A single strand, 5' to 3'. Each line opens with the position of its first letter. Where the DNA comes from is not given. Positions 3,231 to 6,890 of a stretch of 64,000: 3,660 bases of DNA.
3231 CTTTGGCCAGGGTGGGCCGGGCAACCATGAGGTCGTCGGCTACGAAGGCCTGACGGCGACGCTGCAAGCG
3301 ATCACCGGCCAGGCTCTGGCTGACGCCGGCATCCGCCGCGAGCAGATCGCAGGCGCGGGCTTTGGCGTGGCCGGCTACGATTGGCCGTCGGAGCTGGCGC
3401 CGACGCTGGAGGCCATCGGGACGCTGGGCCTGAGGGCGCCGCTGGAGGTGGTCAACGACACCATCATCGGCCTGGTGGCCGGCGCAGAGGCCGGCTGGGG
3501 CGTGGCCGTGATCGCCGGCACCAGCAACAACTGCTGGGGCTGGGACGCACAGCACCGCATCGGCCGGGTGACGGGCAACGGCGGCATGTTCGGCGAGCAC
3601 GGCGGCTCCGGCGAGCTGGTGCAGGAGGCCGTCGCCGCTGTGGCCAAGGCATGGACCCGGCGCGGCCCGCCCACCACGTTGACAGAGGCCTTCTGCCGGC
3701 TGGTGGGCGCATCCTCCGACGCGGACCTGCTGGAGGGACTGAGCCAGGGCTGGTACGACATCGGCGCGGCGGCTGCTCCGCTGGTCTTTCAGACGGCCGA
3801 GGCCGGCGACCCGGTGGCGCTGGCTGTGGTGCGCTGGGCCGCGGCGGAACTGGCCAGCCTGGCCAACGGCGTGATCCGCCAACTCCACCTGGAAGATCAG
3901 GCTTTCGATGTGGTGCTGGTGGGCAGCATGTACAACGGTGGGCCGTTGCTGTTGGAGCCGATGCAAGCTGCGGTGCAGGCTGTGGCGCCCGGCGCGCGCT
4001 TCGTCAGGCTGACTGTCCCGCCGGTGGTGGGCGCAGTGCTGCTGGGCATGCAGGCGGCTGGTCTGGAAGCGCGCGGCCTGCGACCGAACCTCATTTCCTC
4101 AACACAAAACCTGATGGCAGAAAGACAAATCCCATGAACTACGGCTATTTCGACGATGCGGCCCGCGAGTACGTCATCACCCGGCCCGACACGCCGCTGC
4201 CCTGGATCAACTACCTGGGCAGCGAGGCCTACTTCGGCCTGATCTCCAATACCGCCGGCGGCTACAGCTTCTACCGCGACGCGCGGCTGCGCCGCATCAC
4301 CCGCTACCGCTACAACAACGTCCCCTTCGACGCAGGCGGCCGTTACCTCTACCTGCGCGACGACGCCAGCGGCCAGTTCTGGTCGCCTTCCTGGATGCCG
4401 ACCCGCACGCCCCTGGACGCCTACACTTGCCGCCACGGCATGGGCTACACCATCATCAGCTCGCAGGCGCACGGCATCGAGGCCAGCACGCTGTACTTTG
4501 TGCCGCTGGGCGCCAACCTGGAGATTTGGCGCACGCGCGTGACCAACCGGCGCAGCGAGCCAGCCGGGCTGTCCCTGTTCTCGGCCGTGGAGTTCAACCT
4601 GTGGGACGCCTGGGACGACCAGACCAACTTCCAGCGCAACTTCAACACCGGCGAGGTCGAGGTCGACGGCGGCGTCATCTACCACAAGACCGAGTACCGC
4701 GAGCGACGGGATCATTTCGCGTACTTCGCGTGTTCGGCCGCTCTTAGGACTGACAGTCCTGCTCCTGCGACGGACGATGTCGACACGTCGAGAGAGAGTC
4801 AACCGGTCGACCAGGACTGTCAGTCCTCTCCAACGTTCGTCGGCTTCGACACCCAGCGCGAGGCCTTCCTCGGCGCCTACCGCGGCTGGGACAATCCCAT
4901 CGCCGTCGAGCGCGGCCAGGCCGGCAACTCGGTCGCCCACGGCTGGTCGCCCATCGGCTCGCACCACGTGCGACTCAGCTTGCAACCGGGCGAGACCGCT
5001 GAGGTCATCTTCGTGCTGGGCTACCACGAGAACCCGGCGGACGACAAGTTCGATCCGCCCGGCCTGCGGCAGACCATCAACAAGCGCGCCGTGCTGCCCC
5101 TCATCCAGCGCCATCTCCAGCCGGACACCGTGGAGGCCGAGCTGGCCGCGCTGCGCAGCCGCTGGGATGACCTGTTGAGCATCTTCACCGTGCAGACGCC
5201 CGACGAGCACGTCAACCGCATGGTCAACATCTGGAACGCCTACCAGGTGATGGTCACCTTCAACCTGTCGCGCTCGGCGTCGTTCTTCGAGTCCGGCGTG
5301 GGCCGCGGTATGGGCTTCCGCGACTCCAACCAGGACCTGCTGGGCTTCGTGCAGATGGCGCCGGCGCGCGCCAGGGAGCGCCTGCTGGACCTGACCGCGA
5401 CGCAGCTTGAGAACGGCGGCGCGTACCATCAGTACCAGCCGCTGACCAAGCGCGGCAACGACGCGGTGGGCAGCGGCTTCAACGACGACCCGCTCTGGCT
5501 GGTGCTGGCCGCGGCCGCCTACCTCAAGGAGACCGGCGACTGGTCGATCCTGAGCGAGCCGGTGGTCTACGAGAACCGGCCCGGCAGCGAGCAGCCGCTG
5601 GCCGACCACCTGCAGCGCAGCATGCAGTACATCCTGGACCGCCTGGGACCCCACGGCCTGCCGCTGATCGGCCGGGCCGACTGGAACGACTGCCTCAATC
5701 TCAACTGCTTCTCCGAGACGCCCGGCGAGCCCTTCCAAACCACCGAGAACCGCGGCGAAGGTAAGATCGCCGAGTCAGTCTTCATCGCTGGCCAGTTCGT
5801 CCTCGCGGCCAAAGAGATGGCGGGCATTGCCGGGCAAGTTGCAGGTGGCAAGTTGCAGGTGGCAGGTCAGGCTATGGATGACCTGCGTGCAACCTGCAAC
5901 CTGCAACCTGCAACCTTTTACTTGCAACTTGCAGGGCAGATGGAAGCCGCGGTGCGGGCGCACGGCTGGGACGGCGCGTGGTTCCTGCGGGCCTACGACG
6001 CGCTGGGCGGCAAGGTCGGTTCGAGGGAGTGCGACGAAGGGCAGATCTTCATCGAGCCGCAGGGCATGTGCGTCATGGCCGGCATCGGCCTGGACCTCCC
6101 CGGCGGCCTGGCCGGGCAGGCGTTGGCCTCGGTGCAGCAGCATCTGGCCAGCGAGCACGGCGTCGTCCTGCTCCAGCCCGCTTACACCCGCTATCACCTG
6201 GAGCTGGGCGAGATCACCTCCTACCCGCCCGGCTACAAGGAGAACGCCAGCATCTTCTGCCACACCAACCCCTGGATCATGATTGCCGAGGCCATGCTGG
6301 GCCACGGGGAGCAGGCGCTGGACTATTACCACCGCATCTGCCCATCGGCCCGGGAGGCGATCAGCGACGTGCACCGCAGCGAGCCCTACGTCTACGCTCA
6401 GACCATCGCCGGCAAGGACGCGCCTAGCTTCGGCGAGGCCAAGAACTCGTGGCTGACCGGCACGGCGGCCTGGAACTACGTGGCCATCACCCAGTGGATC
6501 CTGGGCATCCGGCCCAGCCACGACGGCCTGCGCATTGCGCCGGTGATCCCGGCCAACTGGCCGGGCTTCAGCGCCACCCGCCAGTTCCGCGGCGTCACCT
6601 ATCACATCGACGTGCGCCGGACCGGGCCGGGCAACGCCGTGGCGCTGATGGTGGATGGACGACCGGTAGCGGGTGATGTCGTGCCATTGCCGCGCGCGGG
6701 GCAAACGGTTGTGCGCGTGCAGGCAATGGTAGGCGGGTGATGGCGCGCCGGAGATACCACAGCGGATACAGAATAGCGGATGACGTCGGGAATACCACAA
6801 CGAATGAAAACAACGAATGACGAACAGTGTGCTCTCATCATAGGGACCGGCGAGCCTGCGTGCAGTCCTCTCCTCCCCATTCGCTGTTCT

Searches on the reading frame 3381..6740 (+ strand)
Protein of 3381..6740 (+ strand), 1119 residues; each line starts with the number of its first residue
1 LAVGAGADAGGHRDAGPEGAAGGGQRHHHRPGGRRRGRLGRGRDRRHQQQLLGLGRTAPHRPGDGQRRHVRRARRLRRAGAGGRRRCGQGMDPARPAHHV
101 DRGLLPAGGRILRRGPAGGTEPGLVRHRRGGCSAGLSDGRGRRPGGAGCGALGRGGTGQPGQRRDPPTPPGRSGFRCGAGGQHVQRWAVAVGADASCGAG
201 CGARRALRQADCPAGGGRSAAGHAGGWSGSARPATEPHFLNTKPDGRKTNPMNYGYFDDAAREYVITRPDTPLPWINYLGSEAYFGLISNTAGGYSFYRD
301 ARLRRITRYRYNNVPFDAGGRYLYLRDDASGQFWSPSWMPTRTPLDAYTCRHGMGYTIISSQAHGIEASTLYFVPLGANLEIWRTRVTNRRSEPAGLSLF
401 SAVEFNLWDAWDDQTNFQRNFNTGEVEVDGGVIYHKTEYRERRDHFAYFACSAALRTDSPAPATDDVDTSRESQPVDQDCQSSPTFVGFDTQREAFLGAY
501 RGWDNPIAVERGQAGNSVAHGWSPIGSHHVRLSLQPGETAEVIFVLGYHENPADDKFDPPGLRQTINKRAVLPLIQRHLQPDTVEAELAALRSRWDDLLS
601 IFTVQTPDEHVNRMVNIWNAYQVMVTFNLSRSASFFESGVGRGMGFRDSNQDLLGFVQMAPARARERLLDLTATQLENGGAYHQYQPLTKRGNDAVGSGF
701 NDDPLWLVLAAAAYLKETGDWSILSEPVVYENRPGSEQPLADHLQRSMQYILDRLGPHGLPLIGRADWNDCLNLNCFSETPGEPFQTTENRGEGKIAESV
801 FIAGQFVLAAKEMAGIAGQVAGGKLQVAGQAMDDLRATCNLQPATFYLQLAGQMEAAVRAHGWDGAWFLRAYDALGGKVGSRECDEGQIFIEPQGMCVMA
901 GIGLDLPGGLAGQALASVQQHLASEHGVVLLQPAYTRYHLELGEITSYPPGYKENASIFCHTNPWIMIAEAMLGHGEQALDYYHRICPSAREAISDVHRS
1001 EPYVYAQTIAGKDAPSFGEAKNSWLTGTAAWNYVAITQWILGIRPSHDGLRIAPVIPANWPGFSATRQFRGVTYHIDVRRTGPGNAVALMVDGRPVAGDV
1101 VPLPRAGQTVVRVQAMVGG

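Call 11: search_protein_families(library=pfam, proteins=[window:3381-6740:+])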
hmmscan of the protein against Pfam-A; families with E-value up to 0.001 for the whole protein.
window:3381-6740:+ (1119 aa): 3 families
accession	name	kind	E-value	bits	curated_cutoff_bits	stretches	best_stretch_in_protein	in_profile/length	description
PF17167.11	Glyco_hydro_94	-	4.7e-146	487.2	27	1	595-1042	2-420/420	Glycosyl hydrolase 94 superfamily, catalytic domain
PF06165.18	GH94_b-supersand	-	5.3e-87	291.9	23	1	272-547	1-251/251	Glycosyl hydrolase 94, supersandwich domain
PF03633.20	Glyco_hydro_65C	-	0.00026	21.1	22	1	1044-1082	2-40/62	Glycosyl hydrolase family 65, C-terminal domain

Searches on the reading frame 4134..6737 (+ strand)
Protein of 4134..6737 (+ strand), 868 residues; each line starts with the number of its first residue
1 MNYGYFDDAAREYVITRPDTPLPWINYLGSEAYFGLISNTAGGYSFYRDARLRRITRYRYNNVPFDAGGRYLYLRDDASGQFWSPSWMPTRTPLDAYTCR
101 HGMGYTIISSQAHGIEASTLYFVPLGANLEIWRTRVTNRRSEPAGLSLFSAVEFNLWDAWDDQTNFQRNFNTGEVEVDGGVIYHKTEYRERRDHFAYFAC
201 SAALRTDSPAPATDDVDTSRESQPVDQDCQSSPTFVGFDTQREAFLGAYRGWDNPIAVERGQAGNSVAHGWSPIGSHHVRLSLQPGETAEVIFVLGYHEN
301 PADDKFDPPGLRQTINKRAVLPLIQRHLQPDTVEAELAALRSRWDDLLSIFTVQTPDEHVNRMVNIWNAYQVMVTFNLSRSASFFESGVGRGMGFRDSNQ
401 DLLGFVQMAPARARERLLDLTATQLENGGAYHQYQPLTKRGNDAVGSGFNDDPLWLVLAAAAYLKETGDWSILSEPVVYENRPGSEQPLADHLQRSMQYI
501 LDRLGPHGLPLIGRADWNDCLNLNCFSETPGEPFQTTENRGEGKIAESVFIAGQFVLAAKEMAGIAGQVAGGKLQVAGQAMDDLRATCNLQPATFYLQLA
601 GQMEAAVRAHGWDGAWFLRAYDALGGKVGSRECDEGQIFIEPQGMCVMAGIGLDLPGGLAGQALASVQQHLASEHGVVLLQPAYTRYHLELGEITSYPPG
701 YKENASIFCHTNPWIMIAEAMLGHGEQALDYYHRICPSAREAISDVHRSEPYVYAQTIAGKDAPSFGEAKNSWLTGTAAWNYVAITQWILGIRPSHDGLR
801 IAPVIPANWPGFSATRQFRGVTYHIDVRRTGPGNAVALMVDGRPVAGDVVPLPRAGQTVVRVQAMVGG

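Call 77: search_solved_structures(query=window:4134-6737:+, show_alignments=1, max_evalue=1e-50)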
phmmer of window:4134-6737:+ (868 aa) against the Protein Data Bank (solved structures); distinct sequences matched with E-value up to 1e-50: 14.
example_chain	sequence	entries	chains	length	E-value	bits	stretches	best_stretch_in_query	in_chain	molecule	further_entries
3qde_A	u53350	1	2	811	0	1039.8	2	236-859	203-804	Cellobiose phosphorylase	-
8ho7_A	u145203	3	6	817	0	1039.2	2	236-858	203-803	Cellobiose phosphorylase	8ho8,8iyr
2cqs_A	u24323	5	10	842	0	1033.8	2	237-864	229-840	Cellobiose Phosphorylase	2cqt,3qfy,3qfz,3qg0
3act_A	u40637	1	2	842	0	1030.8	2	237-864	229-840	Cellobiose Phosphorylase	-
3acs_A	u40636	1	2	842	0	1029.7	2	237-864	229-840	Cellobiose Phosphorylase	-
3afj_A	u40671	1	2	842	0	1027.9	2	237-864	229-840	Cellobiose Phosphorylase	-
3rrs_A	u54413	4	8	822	0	1027.6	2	236-862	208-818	Cellobiose phosphorylase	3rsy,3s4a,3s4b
8hob_A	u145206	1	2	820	0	1025.5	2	236-859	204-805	Cellobiose phosphorylase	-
3s4c_A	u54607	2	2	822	0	1024.6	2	236-862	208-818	Lactose Phosphorylase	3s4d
8ho9_A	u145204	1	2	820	0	1015.3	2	236-859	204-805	Cellobiose phosphorylase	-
8bou_A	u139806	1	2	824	1.1e-137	463.9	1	1-527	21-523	N,N'-diacetylchitobiose phosphorylase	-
1v7v_A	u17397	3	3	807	2.1e-137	462.9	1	591-857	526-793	chitobiose phosphorylase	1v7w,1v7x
8rf9_A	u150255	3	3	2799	2e-64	221.5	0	607-842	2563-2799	Cyclic beta 1-2 glucan synthetase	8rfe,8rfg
8rf0_A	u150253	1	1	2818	2.1e-64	221.4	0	607-842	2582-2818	Cyclic beta-(1,2)-glucan synthase NdvB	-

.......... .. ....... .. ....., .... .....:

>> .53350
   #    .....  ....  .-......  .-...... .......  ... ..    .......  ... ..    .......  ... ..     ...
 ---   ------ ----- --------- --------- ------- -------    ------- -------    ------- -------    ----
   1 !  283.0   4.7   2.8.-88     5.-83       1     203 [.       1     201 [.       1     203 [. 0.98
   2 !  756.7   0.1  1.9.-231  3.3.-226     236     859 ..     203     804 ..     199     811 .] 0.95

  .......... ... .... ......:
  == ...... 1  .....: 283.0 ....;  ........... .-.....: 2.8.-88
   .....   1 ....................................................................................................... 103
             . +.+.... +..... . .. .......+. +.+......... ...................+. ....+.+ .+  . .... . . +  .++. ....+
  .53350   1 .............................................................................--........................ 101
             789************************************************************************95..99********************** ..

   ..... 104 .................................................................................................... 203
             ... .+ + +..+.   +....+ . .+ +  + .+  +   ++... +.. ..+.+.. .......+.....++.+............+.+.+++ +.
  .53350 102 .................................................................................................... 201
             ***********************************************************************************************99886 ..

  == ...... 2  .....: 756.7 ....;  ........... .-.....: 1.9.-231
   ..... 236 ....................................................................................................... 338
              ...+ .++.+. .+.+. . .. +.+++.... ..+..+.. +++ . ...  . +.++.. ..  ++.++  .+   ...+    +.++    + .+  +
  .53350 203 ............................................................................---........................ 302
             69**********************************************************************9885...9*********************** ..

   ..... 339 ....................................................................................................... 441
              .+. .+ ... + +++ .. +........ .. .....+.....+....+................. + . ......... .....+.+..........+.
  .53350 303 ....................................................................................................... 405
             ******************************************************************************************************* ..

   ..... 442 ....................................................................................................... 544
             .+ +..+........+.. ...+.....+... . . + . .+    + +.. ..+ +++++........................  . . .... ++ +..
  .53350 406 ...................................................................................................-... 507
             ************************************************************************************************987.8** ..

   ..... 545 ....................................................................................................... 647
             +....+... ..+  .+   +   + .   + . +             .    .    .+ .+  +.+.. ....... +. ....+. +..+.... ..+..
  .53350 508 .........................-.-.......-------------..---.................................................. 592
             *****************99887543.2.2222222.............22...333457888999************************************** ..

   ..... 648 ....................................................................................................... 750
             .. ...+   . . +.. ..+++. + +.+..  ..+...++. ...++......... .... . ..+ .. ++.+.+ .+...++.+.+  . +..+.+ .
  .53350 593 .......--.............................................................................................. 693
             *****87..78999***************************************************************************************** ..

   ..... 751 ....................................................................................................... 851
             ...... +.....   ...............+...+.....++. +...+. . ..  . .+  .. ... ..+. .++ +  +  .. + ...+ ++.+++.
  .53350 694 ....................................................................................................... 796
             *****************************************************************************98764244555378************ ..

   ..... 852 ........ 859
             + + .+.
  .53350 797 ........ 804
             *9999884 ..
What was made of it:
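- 5828..5938 (+): In-frame inverted arrays inside the GH94 phosphorylase gene (4134-6740). The 5' side is (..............)x2.3 and the 3' side is (TGCAACC)x4.1. The element adds 54 nt (18 aa) to a loop of the catalytic domain. The inserted segment aligns to a gap in solved cellobiose phosphorylase 3QDE (call 77).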
